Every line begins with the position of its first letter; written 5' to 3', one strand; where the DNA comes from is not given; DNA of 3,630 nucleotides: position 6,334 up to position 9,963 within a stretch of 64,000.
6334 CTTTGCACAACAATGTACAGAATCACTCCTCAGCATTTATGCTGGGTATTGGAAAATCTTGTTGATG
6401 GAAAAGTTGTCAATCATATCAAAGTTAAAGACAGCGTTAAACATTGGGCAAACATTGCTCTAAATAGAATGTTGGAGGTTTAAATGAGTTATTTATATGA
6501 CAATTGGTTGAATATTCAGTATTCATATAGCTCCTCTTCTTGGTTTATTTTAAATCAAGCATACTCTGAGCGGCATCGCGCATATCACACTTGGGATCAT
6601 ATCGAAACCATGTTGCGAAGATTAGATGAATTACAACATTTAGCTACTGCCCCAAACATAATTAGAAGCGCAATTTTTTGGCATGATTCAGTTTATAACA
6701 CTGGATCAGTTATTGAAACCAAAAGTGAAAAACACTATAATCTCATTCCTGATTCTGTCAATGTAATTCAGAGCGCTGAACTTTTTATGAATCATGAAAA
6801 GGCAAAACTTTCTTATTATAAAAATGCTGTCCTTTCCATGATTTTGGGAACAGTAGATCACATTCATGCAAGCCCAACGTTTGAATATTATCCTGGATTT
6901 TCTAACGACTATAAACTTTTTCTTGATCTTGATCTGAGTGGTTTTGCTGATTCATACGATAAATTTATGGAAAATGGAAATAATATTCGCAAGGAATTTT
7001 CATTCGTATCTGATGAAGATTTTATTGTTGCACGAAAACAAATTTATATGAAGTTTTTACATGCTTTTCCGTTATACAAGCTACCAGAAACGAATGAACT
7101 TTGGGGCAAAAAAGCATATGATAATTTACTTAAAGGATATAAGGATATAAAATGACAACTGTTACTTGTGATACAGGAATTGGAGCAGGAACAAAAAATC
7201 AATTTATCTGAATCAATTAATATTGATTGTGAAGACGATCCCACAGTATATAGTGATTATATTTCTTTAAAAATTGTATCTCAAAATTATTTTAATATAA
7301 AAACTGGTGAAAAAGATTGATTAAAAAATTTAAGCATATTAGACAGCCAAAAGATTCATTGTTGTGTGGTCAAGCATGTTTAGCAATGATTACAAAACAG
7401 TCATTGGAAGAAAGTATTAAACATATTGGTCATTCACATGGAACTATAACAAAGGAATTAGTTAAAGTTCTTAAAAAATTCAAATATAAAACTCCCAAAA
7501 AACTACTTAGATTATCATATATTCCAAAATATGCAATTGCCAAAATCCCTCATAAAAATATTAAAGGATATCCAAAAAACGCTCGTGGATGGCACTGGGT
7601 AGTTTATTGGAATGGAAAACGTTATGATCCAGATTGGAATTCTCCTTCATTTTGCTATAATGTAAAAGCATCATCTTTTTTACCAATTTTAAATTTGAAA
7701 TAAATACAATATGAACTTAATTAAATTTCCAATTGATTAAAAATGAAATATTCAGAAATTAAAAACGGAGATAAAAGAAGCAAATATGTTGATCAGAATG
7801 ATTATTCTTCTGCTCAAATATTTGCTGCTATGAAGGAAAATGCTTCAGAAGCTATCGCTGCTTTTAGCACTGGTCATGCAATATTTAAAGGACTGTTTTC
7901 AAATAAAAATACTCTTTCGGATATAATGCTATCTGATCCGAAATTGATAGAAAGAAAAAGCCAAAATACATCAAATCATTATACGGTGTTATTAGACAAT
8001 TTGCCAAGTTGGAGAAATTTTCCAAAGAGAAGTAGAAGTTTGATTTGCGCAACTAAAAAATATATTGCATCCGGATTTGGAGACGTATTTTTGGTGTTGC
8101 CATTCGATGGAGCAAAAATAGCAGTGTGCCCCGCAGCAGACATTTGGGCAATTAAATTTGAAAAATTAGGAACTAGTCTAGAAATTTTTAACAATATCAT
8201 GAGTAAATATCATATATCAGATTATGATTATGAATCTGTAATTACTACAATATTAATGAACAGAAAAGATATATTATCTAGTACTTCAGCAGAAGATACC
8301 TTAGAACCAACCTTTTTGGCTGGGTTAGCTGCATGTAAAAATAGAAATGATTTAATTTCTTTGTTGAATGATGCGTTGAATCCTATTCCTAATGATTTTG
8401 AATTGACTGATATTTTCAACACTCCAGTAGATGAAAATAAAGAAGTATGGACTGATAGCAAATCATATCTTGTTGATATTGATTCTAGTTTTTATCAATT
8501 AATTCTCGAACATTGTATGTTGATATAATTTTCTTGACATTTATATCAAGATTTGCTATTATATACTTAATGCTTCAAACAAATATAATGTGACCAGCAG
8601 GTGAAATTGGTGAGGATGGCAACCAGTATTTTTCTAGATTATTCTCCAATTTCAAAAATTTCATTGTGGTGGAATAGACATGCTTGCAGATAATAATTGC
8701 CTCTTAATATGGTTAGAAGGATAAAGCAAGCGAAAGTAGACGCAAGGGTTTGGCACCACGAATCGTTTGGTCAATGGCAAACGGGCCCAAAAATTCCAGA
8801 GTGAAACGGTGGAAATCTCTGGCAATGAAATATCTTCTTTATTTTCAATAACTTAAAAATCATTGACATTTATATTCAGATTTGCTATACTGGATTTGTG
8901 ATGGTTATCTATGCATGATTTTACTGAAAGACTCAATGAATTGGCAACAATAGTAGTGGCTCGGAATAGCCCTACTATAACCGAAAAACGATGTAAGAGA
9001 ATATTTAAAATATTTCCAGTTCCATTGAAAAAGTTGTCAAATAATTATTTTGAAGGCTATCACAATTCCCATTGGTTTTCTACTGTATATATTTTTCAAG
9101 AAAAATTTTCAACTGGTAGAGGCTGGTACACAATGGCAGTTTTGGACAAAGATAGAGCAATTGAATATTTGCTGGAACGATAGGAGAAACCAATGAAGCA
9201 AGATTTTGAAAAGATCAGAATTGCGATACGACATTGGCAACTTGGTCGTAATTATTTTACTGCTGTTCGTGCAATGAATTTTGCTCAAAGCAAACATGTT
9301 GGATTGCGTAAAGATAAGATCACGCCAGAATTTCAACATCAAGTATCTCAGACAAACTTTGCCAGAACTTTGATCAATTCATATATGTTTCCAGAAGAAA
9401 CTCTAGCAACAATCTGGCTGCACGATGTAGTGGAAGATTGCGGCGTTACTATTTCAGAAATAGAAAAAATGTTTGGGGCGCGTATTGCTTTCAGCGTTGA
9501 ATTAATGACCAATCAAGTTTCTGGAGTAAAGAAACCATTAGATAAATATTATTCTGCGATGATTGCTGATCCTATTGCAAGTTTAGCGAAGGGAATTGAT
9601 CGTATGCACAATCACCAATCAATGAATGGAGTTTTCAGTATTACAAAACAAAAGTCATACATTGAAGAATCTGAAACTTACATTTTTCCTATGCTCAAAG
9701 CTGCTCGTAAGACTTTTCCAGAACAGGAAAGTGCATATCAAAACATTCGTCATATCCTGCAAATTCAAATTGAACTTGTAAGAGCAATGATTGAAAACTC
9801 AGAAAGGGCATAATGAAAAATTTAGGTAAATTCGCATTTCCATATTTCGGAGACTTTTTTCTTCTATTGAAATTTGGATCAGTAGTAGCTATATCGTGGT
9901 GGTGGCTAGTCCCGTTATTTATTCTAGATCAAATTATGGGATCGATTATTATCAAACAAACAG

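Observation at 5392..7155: Stand-alone quinolinate synthase (NadA) with an adjacent HD-domain hydrolase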

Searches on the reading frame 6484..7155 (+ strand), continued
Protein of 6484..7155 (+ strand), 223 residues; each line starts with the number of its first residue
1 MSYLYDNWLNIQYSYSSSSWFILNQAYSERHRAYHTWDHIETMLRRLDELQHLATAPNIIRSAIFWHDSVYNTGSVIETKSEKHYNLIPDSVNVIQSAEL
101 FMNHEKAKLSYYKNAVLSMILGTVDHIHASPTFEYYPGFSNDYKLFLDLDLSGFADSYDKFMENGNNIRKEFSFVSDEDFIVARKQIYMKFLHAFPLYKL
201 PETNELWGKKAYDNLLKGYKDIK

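Call 102: search_protein_families(library=ncbifam, proteins=[P0400, P0450, P0419, P0395, P0363, P0382, P0369, P0336, P0338, P0430], max_evalue=0.01)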
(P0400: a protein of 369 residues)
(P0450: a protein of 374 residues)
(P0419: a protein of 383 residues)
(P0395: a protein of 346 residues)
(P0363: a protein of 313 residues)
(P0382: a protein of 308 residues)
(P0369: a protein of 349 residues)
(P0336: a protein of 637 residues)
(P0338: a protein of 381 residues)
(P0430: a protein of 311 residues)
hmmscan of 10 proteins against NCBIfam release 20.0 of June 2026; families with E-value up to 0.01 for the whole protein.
P0400 (369 aa): 15 families
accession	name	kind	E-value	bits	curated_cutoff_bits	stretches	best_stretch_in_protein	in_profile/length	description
TIGR01510.1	coaD_prev_kdtB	equivalog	5.9e-49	166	103.3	1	4-160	2-154/155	pantetheine-phosphate adenylyltransferase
TIGR00125.1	cyt_tran_rel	domain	1e-14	54.4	27.7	1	5-62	3-64/65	adenylyltransferase/cytidyltransferase family protein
TIGR00482.1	TIGR00482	equivalog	1.6e-10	41.3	112.45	1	5-71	1-72/194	nicotinate (nicotinamide) nucleotide adenylyltransferase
NF005519.0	PRK07152.1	equivalog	7.8e-07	28.3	315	1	1-71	1-76/361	nicotinate-nucleotide adenylyltransferase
TIGR00124.1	cit_ly_ligase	equivalog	1.7e-06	27.3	262.1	1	11-113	149-246/335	[citrate (pro-3S)-lyase] ligase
NF000839.0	PRK00071.1-1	equivalog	8.3e-06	25.9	187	1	4-68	9-77/219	nicotinate-nucleotide adenylyltransferase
NF000842.0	PRK00071.2-1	equivalog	2.4e-05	24.1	167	1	6-66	7-67/191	nicotinate-nucleotide adenylyltransferase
NF002243.0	PRK01153.1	subfamily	4.3e-05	23.2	127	1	4-61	3-63/175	nicotinamide-nucleotide adenylyltransferase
TIGR01526.1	nadR_NMN_Atrans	equivalog_domain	0.00015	21.1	341.15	1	2-74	2-77/325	nicotinamide-nucleotide adenylyltransferase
NF003786.0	PRK05379.1-2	equivalog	0.0002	20.6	397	1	4-91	17-106/354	bifunctional nicotinamide-nucleotide adenylyltransferase/Nudix hydroxylase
TIGR01527.1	arch_NMN_Atrans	equivalog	0.00029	20.4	181.2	1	4-66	2-67/167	nicotinamide-nucleotide adenylyltransferase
NF000840.1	PRK00071.1-3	equivalog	0.00029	20.3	150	1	2-69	7-79/201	nicotinate-nucleotide adenylyltransferase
NF003791.0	PRK05379.2-3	equivalog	0.0018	17.5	409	1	3-59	7-66/340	bifunctional nicotinamide-nucleotide adenylyltransferase/Nudix hydroxylase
NF003785.0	PRK05379.1-1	equivalog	0.0024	17.1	418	1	4-80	5-83/347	bifunctional nicotinamide-nucleotide adenylyltransferase/Nudix hydroxylase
NF000841.0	PRK00071.1-4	equivalog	0.0026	17.6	197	1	5-71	11-82/194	nicotinate-nucleotide adenylyltransferase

P0450 (374 aa): 17 families
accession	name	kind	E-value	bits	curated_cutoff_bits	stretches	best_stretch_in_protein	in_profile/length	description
TIGR01510.1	coaD_prev_kdtB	equivalog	4.5e-40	137.2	103.3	1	6-161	2-152/155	pantetheine-phosphate adenylyltransferase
TIGR00125.1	cyt_tran_rel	domain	1.5e-15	57.1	27.7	1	5-62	1-62/65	adenylyltransferase/cytidyltransferase family protein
NF002243.0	PRK01153.1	subfamily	2.6e-07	30.4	127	1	7-63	4-63/175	nicotinamide-nucleotide adenylyltransferase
TIGR01526.1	nadR_NMN_Atrans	equivalog_domain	8.9e-07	28.4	341.15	1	6-68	4-69/325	nicotinamide-nucleotide adenylyltransferase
NF005410.0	PRK06973.1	equivalog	1.3e-06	27.9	214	1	3-68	22-90/243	nicotinate-nucleotide adenylyltransferase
NF005519.0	PRK07152.1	equivalog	1.4e-06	27.5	315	1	4-68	2-71/361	nicotinate-nucleotide adenylyltransferase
TIGR01527.1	arch_NMN_Atrans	equivalog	2.3e-06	27.2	181.2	1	7-64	3-63/167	nicotinamide-nucleotide adenylyltransferase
TIGR00482.1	TIGR00482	equivalog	2.4e-06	27.7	112.45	1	8-72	2-71/194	nicotinate (nicotinamide) nucleotide adenylyltransferase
NF003791.0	PRK05379.2-3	equivalog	4.8e-06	26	409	1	5-60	7-65/340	bifunctional nicotinamide-nucleotide adenylyltransferase/Nudix hydroxylase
NF000840.1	PRK00071.1-3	equivalog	9e-06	25.3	150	1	3-68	6-76/201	nicotinate-nucleotide adenylyltransferase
NF003786.0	PRK05379.1-2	equivalog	6.7e-05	22.2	397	1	7-77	18-90/354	bifunctional nicotinamide-nucleotide adenylyltransferase/Nudix hydroxylase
NF005988.0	PRK08099.1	equivalog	0.00018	20.8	201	1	9-54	70-115/411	multifunctional transcriptional regulator/nicotinamide-nucleotide adenylyltransferase/ribosylnicotinamide kinase NadR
NF000839.0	PRK00071.1-1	equivalog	0.00062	19.7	187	1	5-67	8-74/219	nicotinate-nucleotide adenylyltransferase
TIGR00124.1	cit_ly_ligase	equivalog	0.0029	16.7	262.1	1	11-71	147-205/335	[citrate (pro-3S)-lyase] ligase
NF000842.0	PRK00071.2-1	equivalog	0.003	17.2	167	1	4-65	3-64/191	nicotinate-nucleotide adenylyltransferase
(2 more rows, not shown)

P0419 (383 aa): 0 families

P0395 (346 aa): 0 families

P0363 (313 aa): 0 families

P0382 (308 aa): 0 families

P0369 (349 aa): 0 families

P0336 (637 aa): 0 families

P0338 (381 aa): 0 families

P0430 (311 aa): 0 families

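Call 107: find_encoding_contigs(protein=P0003, flank=5000, max_places=3)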
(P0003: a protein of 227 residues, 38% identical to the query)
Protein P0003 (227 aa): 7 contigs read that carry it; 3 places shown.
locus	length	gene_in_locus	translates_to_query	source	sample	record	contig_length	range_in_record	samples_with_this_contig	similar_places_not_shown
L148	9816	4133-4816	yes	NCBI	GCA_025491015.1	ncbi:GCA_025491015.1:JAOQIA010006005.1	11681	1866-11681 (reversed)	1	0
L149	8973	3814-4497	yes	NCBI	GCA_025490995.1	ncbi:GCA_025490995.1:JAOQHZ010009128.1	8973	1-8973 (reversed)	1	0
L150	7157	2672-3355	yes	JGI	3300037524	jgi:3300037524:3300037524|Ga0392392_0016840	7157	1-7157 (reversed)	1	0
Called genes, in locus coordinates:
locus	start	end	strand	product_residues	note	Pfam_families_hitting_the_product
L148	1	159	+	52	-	?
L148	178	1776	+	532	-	PF04773:FecR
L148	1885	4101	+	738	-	PF05226:CHASE2, PF00211:Guanylate_cyc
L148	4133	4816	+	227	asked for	-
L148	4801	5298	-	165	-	PF02464:CinA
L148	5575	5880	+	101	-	-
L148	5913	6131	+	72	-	-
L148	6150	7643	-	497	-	PF00149:Metallophos, PF02872:5_nucleotid_C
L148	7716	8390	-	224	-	PF02129:Peptidase_S15, PF20408:Abhydrolase_11 (faint), PF00561:Abhydrolase_1, PF12697:Abhydrolase_6 (faint), PF12146:Hydrolase_4, PF00326:Peptidase_S9 (faint)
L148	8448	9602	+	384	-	-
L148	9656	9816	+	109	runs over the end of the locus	PF04977:DivIC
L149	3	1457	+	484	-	?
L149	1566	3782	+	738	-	PF05226:CHASE2, PF00211:Guanylate_cyc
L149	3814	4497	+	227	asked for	-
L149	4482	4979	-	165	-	PF02464:CinA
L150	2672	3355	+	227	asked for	-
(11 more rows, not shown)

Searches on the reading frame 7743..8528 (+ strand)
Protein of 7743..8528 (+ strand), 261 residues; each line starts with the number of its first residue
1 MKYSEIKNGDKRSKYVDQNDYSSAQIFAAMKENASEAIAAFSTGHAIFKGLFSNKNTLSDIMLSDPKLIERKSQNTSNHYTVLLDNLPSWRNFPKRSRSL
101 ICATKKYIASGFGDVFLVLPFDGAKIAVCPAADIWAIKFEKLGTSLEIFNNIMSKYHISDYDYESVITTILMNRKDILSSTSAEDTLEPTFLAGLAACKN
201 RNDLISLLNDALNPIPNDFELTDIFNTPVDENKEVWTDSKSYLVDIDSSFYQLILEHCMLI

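Call 3: search_protein_families(library=pfam, proteins=[window:7743-8528:+], max_evalue=0.01)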
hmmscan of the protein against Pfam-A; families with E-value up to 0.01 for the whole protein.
window:7743-8528:+ (261 aa): 0 families

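Call 43: search_protein_families(library=phrogs, proteins=[window:7743-8528:+], max_evalue=0.001)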
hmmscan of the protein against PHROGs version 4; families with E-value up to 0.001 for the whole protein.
window:7743-8528:+ (261 aa): 1 family
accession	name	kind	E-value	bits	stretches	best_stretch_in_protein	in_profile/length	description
phrog_12810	-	unknown function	9.3e-32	111.1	1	31-247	24-244/788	-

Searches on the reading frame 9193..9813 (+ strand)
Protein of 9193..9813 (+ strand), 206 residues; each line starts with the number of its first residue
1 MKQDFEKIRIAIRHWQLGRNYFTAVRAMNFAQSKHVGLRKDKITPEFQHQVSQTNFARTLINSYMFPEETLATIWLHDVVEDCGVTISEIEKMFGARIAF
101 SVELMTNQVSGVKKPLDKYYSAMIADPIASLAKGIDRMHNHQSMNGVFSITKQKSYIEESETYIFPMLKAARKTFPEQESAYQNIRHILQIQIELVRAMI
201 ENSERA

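Call 3: search_protein_families(library=pfam, proteins=[window:9193-9813:+], max_evalue=0.01)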
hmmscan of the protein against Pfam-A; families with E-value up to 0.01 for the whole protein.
window:9193-9813:+ (206 aa): 1 family
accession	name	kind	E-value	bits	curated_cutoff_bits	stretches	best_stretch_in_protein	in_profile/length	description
PF13328.12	HD_4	-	5.9e-09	36.3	27.2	1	27-105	1-74/156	HD domain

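Call 4: search_protein_families(library=ncbifam, proteins=[window:9193-9813:+], max_evalue=0.01)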
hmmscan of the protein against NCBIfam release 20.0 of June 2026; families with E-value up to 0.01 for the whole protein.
window:9193-9813:+ (206 aa): 2 families
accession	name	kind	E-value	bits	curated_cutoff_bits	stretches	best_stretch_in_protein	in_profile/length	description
TIGR00691.1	spoT_relA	subfamily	7.9e-09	34.4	499.2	1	27-159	1-136/687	RelA/SpoT family protein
NF008303.0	PRK11092.1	equivalog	4.8e-06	25.1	947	1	26-144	25-147/702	bifunctional GTP diphosphokinase/guanosine-3',5'-bis pyrophosphate 3'-pyrophosphohydrolase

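Call 43: search_protein_families(library=phrogs, proteins=[window:9193-9813:+], max_evalue=0.001)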
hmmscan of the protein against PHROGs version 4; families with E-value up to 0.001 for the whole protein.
window:9193-9813:+ (206 aa): 3 families
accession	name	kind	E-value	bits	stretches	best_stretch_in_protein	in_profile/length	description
phrog_15275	-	unknown function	4.9e-35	122.2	1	19-201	25-207/223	-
phrog_990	-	other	6.9e-15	56.2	1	25-141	156-266/374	metal-dependent phosphohydrolase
phrog_32047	-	other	2.5e-05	24.7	1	27-102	27-102/301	phosphohydrolase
